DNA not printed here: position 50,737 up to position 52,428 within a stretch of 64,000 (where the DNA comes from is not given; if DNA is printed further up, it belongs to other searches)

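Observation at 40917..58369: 17.4-kb composite island integrated in tRNA-Arg(CCT), bounded by an exact 45-bp direct repeat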

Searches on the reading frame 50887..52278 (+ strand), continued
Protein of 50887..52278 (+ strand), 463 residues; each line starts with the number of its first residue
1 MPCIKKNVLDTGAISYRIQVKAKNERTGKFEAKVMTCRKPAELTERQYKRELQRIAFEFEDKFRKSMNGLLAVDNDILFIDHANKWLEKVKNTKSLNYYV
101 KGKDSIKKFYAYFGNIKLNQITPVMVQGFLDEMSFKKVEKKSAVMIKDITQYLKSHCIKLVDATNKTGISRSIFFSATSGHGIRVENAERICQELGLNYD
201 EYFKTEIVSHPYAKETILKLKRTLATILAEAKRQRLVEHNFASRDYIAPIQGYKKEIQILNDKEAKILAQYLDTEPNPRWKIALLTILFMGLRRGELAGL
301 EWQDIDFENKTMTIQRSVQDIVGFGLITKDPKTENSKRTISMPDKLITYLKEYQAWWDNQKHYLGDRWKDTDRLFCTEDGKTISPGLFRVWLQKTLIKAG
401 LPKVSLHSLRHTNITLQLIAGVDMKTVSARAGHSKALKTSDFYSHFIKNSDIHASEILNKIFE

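Call 64: find_encoding_contigs(protein=P0073, flank=10000, max_places=3)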
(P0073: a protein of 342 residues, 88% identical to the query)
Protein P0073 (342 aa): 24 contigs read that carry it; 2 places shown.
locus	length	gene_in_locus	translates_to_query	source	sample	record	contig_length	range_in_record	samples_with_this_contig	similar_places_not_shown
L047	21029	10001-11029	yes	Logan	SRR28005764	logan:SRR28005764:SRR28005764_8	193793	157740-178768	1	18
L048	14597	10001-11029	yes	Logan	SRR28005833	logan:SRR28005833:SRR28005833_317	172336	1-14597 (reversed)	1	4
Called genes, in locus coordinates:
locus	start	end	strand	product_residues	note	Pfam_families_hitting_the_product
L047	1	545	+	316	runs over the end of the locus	PF00145:DNA_methylase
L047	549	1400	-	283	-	-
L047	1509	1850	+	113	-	PF04266:ASCH (weak)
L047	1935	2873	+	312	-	PF08878:HamA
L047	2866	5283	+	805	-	PF04851:ResIII (faint), PF00270:DEAD, PF00271:Helicase_C (weak)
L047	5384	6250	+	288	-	-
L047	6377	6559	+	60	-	PF12728:HTH_17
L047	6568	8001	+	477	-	PF01807:Zn_ribbon_DnaG, PF01751:Toprim (weak), PF13155:Toprim_2, PF13481:AAA_25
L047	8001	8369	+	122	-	-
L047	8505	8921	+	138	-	-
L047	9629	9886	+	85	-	-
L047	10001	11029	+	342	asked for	PF00589:Phage_integrase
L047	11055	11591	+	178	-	-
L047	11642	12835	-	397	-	PF14281:PDDEXK_4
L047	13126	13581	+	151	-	-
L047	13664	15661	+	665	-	PF13589:HATPase_c_3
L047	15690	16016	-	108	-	PF12844:HTH_19, PF01381:HTH_3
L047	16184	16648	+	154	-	-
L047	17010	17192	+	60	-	-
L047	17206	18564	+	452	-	PF13102:Phage_int_SAM_5 (faint), PF00589:Phage_integrase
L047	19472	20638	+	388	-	PF00890:FAD_binding_2 (weak), PF01134:GIDA (faint), PF01266:DAO (weak), PF03486:HI0933_like, PF07992:Pyr_redox_2 (weak), PF12831:FAD_oxidored (weak), PF13450:NAD_binding_8 (weak), PF22780:HI0933_like_1st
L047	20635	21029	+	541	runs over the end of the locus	PF28550:DUF8436, PF21688:FAD-depend_C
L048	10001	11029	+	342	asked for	PF00589:Phage_integrase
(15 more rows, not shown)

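Call 76: search_protein_families(library=ncbifam, proteins=[window:50887-52278:+], max_evalue=0.001)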
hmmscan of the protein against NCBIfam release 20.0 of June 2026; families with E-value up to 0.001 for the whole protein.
window:50887-52278:+ (463 aa): 8 families
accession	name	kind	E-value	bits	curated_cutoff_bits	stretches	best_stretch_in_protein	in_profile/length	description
NF040815.2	recomb_XerA_Arch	equivalog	3.1e-19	69.6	220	1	217-447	61-255/263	site-specific tyrosine recombinase/integron integrase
TIGR02224.1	recomb_XerC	equivalog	5e-16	58.9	335.15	1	237-446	81-277/295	tyrosine recombinase XerC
TIGR02225.1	recomb_XerD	equivalog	1.7e-13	50.6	329.6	1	260-448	104-276/290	site-specific tyrosine recombinase XerD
NF002331.0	PRK01287.1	subfamily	2.2e-10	40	371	1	249-445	131-311/365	site-specific tyrosine recombinase XerC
NF001399.0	PRK00283.1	subfamily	4.3e-10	39.3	279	1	267-449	122-286/300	tyrosine recombinase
TIGR02249.1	integrase_gron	subfamily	2.9e-08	33.4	265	1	389-450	243-304/315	integron integrase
NF003462.0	PRK05084.1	equivalog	3.7e-06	25.9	267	1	282-455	198-353/360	tyrosine recombinase XerS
NF002685.0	PRK02436.1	equivalog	2.6e-05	24.2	178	0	267-319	101-153/245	site-specific tyrosine recombinase XerD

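Call 83: find_related_loci(query=window:50887-52278:+, collection=viral_contigs, flank=10000)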
Query window:50887-52278:+ (463 aa) in viral_contigs; peptide patterns used: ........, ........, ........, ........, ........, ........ (x = any residue, [..] = any of these).
4 stretches matched a pattern; 2 encode a relative of the query (tblastn E <= 1e-3); 2 distinct loci.
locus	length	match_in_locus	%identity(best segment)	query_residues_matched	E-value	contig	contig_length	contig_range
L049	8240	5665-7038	31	1-462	1e-65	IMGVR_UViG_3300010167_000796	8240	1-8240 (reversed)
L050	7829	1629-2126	27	288-463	4e-11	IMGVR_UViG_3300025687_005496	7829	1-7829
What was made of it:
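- On Prophage or capsid-hijacking satellite: Only distant integrases in IMG/VR (call 83).
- Closest known: Defence hotspots of integrative elements and phage satellites. Different: Only distant integrases (27-31% identical) occur in IMG/VR (call 83).
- Tried and rejected: IMG/VR scan with the integrase: only 27-31% identical relatives (call 83).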
